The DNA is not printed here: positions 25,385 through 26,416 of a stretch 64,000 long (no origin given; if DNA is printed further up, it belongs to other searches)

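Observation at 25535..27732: Two-gene operon: fused monohaem cytochrome-porin (Cyc2-like architecture) plus a membrane protein with its own CxxCH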

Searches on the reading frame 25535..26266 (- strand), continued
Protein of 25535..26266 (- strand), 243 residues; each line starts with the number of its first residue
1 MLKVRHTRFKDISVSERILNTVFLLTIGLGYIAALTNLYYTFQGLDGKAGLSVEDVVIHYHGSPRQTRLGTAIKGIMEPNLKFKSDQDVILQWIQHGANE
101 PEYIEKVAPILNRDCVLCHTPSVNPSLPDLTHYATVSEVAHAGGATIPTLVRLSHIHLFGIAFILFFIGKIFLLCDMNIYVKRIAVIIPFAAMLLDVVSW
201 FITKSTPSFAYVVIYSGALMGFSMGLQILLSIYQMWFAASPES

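Call 71: find_encoding_contigs(protein=P0146, flank=3000, max_places=3)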
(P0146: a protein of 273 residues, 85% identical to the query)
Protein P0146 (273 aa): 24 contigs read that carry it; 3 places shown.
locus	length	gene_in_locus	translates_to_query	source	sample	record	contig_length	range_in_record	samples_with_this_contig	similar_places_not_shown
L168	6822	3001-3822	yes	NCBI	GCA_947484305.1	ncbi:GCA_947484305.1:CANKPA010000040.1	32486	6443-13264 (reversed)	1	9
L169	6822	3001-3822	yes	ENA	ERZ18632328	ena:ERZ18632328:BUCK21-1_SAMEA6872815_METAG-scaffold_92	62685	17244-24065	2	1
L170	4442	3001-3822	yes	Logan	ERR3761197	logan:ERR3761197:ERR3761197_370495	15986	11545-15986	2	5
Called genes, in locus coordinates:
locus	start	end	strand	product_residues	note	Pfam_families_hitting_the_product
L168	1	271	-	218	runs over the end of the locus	PF00034:Cytochrom_C, PF13442:Cytochrome_CBB3 (weak), PF00034:Cytochrom_C (weak)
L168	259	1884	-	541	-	PF00115:COX1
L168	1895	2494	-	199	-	PF00116:COX2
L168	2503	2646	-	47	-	-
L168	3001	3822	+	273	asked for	PF27139:Aq_1264_TM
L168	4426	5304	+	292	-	PF00701:DHDPS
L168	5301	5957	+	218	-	PF06804:BamC_C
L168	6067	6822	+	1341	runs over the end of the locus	PF18076:FGAR-AT_N, PF18072:FGAR-AT_linker, PF02769:AIRS_C, PF22689:FGAR-AT_PurM_N-like, PF02769:AIRS_C, PF13507:GATase_5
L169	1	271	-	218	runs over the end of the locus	PF00034:Cytochrom_C, PF13442:Cytochrome_CBB3 (weak), PF00034:Cytochrom_C (weak)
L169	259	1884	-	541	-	PF00115:COX1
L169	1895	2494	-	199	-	PF00116:COX2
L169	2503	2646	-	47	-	-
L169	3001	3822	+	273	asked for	PF27139:Aq_1264_TM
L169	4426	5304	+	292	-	PF00701:DHDPS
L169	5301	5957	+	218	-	PF06804:BamC_C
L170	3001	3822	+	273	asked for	PF27139:Aq_1264_TM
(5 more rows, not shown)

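Call 72: find_encoding_contigs(protein=P0125, flank=3000, max_places=3)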
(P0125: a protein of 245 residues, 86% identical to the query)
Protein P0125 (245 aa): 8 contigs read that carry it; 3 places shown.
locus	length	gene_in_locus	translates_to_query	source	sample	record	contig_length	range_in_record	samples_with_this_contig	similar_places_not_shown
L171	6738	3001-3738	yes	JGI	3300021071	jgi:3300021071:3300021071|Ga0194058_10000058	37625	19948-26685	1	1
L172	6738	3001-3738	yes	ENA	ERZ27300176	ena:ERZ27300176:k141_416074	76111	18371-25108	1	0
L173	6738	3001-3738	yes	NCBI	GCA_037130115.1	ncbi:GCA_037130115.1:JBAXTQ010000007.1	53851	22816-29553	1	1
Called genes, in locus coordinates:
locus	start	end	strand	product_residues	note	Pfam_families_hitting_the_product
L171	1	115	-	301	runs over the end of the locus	PF01263:Aldose_epim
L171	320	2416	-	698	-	PF02922:CBM_48, PF00128:Alpha-amylase, PF21156:ISOA1-3_C, PF21331:Isoamylase_C (weak)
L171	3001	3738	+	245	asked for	PF27139:Aq_1264_TM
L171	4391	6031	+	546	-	PF03600:CitMHS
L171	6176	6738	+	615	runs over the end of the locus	PF01541:GIY-YIG, PF27096:UvrC_M, PF02151:UVR, PF22920:UvrC_RNaseH, PF08459:UvrC_RNaseH_dom, PF12826:HHH_2 (weak), PF14520:HHH_5 (weak)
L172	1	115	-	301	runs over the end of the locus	PF01263:Aldose_epim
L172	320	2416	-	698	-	PF02922:CBM_48, PF00128:Alpha-amylase, PF21156:ISOA1-3_C, PF21331:Isoamylase_C (weak)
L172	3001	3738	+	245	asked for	PF27139:Aq_1264_TM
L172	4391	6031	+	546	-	PF03600:CitMHS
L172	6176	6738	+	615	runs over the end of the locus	PF01541:GIY-YIG, PF27096:UvrC_M, PF02151:UVR, PF22920:UvrC_RNaseH, PF08459:UvrC_RNaseH_dom, PF12826:HHH_2 (weak), PF14520:HHH_5 (weak)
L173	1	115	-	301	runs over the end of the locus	PF01263:Aldose_epim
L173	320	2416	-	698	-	PF02922:CBM_48, PF00128:Alpha-amylase, PF21156:ISOA1-3_C, PF21331:Isoamylase_C (weak)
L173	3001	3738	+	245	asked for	PF27139:Aq_1264_TM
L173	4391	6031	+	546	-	PF03600:CitMHS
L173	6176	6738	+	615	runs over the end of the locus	PF01541:GIY-YIG, PF27096:UvrC_M, PF02151:UVR, PF22920:UvrC_RNaseH, PF08459:UvrC_RNaseH_dom, PF12826:HHH_2 (weak), PF14520:HHH_5 (weak)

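Call 73: find_encoding_contigs(protein=P0237, flank=3000, max_places=3)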
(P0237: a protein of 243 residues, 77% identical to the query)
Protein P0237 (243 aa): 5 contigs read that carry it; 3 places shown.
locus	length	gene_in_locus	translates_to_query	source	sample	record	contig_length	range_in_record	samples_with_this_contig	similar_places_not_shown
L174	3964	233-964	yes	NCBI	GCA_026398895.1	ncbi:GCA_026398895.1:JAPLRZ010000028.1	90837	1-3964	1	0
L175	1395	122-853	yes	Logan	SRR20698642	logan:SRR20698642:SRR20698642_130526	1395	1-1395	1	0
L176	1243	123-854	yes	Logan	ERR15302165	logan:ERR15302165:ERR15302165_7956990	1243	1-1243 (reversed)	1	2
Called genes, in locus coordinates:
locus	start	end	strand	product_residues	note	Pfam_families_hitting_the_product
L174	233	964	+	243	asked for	PF27139:Aq_1264_TM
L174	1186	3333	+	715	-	PF08497:Radical_SAM_N, PF04055:Radical_SAM, PF11842:DUF3362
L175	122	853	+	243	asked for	PF27139:Aq_1264_TM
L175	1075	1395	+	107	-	?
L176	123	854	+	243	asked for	PF27139:Aq_1264_TM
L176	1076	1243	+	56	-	?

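Call 86: search_solved_structures(query=A5, max_evalue=10, show_alignments=3)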
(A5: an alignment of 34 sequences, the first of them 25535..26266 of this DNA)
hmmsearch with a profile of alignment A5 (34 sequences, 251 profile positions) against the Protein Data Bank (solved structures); distinct sequences matched with E-value up to 10: 3.
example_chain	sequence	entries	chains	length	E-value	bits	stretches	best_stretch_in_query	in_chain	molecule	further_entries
4rlr_A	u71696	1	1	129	0.43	13.2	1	100-145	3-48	Cytochrome c, 1 heme-binding site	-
5c2v_A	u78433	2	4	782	1.6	11.3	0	100-121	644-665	HYDRAZINE SYNTHASE ALPHA SUBUNIT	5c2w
2b2f_A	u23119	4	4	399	5.2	9.6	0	160-239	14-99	ammonium transporter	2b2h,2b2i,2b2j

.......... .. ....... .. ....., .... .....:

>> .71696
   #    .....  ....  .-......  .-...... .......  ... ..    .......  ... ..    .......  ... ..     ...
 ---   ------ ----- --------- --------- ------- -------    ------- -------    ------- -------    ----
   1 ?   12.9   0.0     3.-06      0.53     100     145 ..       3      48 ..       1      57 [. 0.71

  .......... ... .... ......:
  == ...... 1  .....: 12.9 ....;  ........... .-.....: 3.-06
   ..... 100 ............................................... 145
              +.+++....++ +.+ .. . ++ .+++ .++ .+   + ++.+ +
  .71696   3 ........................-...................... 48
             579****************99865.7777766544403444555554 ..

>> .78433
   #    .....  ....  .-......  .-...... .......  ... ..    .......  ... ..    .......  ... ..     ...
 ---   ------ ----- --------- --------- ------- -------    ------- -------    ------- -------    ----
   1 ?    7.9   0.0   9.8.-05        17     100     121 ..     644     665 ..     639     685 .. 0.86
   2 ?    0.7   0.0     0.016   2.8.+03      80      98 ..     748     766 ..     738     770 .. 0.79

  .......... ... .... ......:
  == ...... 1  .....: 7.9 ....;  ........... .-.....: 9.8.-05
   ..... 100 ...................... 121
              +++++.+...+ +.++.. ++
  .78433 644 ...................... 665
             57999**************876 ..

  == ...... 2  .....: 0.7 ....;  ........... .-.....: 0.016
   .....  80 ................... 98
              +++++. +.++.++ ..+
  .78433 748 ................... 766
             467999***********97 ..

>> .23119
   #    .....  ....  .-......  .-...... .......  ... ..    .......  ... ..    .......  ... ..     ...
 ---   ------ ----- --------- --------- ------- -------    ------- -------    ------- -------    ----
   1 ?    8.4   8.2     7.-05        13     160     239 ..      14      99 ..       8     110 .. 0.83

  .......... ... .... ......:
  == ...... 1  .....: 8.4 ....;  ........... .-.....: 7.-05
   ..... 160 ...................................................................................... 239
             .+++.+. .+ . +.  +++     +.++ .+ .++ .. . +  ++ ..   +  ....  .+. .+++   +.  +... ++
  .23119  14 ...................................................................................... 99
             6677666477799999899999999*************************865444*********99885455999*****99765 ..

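Call 87: search_protein_families(library=pfam, alignment_id=A5, max_evalue=0.05)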
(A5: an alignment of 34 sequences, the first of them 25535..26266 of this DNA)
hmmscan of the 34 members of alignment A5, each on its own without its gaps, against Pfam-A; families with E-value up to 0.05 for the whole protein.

A. member 1, window:25535-26266:- (243 aa): 0 families

B. families by the number of members that match (of 34 scanned): 8 families
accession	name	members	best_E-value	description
PF22297.1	PccH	8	0.00012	PccH Cytochrome c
PF08733.15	PalH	4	0.002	PalH/RIM21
PF14376.11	Haem_bd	4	0.013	Haem-binding domain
PF00034.26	Cytochrom_C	3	0.0035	Cytochrome c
PF13442.11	Cytochrome_CBB3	1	0.012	Cytochrome C oxidase, cbb3-type, subunit III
PF13553.12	FIIND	1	0.024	Function to find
PF09699.15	Paired_CXXCH_1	1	0.027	Doubled CXXCH motif (Paired_CXXCH_1)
PF24071.1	Phage_zn_bind_3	1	0.045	Phage FDXHR zinc binding domain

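Call 91: search_protein_families(library=pfam, proteins=[L168:2503-2646:-], max_evalue=0.01)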
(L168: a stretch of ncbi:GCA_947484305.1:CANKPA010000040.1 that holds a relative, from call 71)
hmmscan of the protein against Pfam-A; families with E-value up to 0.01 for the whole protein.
L168:2503-2646:- (47 aa): 0 families
